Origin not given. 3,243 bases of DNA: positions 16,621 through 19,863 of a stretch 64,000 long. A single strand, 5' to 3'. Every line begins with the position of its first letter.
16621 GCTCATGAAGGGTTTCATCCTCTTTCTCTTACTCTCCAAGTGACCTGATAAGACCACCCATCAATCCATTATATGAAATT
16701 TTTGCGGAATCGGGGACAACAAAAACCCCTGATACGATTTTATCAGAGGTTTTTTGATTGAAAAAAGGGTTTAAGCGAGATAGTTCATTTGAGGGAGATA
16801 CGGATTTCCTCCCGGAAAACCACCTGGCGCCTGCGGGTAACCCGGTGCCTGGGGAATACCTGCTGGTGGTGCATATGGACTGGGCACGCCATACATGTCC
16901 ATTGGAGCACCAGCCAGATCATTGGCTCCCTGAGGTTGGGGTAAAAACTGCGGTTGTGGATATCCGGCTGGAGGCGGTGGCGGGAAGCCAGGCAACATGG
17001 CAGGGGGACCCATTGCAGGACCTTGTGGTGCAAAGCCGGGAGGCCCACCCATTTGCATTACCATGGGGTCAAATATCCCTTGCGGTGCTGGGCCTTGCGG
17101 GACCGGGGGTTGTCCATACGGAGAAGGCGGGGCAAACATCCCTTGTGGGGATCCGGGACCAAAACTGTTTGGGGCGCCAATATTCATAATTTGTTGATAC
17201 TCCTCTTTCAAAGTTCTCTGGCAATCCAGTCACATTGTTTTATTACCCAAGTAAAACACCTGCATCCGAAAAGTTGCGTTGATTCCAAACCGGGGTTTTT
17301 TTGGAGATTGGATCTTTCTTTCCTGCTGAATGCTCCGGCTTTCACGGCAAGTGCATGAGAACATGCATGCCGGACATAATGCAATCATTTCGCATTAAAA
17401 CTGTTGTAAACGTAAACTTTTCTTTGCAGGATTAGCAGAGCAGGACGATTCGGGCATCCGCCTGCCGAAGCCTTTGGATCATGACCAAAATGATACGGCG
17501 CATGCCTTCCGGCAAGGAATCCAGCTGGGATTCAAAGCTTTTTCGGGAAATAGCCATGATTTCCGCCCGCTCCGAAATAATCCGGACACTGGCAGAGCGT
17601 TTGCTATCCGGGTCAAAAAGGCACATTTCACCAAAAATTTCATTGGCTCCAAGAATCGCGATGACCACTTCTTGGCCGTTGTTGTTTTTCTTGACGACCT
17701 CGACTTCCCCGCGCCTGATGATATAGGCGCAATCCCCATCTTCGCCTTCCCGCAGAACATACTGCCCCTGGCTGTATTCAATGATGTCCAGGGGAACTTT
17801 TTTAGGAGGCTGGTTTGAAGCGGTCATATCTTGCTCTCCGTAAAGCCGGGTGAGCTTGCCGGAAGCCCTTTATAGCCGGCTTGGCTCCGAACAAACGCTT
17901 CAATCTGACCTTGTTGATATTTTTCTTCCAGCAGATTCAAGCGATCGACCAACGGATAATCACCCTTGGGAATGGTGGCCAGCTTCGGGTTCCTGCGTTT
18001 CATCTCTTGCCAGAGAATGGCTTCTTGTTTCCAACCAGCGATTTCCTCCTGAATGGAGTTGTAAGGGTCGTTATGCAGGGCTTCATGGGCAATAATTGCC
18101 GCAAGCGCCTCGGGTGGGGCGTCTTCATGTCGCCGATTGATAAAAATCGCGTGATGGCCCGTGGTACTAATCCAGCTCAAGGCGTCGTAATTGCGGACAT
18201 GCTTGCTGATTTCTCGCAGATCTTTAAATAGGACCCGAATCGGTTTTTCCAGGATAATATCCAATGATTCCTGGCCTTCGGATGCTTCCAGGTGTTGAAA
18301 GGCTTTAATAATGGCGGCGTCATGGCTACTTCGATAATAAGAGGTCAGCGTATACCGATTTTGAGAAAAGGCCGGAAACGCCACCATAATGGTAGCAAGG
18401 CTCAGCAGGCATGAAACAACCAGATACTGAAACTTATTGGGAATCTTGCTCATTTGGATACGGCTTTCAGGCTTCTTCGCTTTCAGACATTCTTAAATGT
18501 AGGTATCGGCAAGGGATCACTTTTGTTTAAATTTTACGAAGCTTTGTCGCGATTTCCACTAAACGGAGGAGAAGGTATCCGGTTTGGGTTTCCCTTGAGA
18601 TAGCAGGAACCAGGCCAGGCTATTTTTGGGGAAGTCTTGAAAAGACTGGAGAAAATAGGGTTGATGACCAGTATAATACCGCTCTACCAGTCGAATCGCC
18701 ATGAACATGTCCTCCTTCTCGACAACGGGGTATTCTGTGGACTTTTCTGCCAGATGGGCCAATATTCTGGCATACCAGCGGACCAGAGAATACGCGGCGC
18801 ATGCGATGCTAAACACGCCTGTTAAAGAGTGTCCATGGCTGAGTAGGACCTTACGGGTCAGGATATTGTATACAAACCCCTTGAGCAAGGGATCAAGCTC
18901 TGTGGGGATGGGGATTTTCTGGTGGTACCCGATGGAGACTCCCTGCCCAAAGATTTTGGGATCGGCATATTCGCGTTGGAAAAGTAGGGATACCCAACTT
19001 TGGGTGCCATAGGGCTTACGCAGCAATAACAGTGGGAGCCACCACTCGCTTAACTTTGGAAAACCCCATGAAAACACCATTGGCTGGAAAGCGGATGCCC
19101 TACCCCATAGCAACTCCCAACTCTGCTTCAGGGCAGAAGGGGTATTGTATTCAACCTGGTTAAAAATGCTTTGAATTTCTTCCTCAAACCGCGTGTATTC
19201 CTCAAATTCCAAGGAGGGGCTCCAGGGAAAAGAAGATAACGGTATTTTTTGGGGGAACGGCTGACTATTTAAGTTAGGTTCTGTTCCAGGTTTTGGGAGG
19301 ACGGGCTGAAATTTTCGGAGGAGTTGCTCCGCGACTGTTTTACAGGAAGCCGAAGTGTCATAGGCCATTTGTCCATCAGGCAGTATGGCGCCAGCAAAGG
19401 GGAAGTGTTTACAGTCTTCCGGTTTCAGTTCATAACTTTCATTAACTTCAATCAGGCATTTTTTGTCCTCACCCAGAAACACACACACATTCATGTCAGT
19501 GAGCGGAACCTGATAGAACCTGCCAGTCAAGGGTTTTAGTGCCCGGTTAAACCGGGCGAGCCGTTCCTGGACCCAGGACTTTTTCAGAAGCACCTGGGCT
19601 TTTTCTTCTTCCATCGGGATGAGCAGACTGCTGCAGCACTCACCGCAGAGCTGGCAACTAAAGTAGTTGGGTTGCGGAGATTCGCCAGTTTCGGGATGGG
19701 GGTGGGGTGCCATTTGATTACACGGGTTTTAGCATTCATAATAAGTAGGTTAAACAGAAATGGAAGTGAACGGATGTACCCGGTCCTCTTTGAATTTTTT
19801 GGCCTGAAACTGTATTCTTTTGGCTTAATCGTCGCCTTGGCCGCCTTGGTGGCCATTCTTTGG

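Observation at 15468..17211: A small ORF paralogous to the N-terminal domain of its 327-aa neighbour, next to a Pro/Gly/Gln-rich low-complexity protein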

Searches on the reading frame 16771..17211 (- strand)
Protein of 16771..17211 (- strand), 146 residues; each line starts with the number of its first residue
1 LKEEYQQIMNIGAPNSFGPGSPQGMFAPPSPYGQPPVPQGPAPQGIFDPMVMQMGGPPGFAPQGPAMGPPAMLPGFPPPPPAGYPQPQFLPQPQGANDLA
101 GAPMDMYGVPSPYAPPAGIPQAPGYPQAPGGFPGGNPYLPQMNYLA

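Call 5: search_protein_families(library=pfam, proteins=[window:16771-17187:-], max_evalue=1)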
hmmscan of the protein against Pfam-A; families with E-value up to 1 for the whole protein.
window:16771-17187:- (138 aa): 0 families

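Call 6: search_protein_families(library=ncbifam, proteins=[window:16771-17187:-], max_evalue=1)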
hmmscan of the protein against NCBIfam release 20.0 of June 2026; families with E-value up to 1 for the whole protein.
window:16771-17187:- (138 aa): 0 families

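Call 57: search_protein_families(library=phrogs, proteins=[window:16771-17211:-], max_evalue=1)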
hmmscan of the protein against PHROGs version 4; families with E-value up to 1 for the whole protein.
window:16771-17211:- (146 aa): 0 families

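Call 76: find_homologous_proteins(query=window:16771-17187:-, max_evalue=0.001)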
Query window:16771-17187:- (138 aa): 1 proteins with E <= 0.001 among 198 candidates.
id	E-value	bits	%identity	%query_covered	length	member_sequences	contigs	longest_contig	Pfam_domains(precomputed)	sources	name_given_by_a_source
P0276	1.9e-75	270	100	100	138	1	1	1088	-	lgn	-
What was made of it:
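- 16771..17187 (-): Gene A: a 138-aa intrinsically disordered protein rich in Pro/Gly/Gln/Ala/Met/Tyr/Phe and almost uncharged (alternative TTG start at 17211 gives 146 aa). It neighbours the conserved pair but is not part of its core. The identical 138-aa protein is called in another assembly (P0276, call 76). No sequence homologue and no family match (calls 5, 6, 76).
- No sequence homologue was detected (call 76).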

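Call 80: search_protein_families(library=padloc, proteins=[window:16771-17187:-], max_evalue=1)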
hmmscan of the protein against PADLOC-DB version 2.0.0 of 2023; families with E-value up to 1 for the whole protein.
window:16771-17187:- (138 aa): 0 families

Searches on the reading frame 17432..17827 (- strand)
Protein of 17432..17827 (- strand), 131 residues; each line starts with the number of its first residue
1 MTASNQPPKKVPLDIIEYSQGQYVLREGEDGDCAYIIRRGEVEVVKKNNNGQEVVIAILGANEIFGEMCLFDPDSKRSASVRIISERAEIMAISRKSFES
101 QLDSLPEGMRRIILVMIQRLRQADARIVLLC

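Call 5: search_protein_families(library=pfam, proteins=[window:17432-17827:-], max_evalue=1)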
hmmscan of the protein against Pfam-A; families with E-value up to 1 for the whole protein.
window:17432-17827:- (131 aa): 3 families
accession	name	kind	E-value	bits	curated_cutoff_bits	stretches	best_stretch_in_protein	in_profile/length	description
PF00027.35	cNMP_binding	-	4.2e-22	78.4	27.5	1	16-103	2-87/89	Cyclic nucleotide-binding domain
PF12869.13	tRNA_anti-like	-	0.16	11.9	23.5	1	39-86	76-122/146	tRNA_anti-like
PF14304.11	CSTF_C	-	0.48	10.6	24.3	1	99-122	17-40/41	Transcription termination and cleavage factor C-terminal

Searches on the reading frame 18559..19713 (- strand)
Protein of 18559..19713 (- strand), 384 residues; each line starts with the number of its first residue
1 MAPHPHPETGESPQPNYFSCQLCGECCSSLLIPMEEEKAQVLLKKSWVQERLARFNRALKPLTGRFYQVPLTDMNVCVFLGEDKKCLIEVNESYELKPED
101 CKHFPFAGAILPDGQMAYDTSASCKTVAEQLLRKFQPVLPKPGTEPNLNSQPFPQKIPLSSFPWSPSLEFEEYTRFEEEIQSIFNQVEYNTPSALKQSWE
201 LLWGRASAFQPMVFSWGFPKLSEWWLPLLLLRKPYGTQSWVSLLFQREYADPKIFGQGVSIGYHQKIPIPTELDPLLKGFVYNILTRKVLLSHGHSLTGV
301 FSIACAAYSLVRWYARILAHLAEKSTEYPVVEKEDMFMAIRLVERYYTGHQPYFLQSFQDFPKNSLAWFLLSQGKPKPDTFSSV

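Call 5: search_protein_families(library=pfam, proteins=[window:18559-19713:-], max_evalue=1)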
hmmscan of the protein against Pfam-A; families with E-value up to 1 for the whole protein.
window:18559-19713:- (384 aa): 1 family
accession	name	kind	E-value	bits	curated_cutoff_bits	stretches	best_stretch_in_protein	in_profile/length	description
PF03692.20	CxxCxxCC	-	8.4e-07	30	23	1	20-113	2-73/85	Putative zinc- or iron-chelating domain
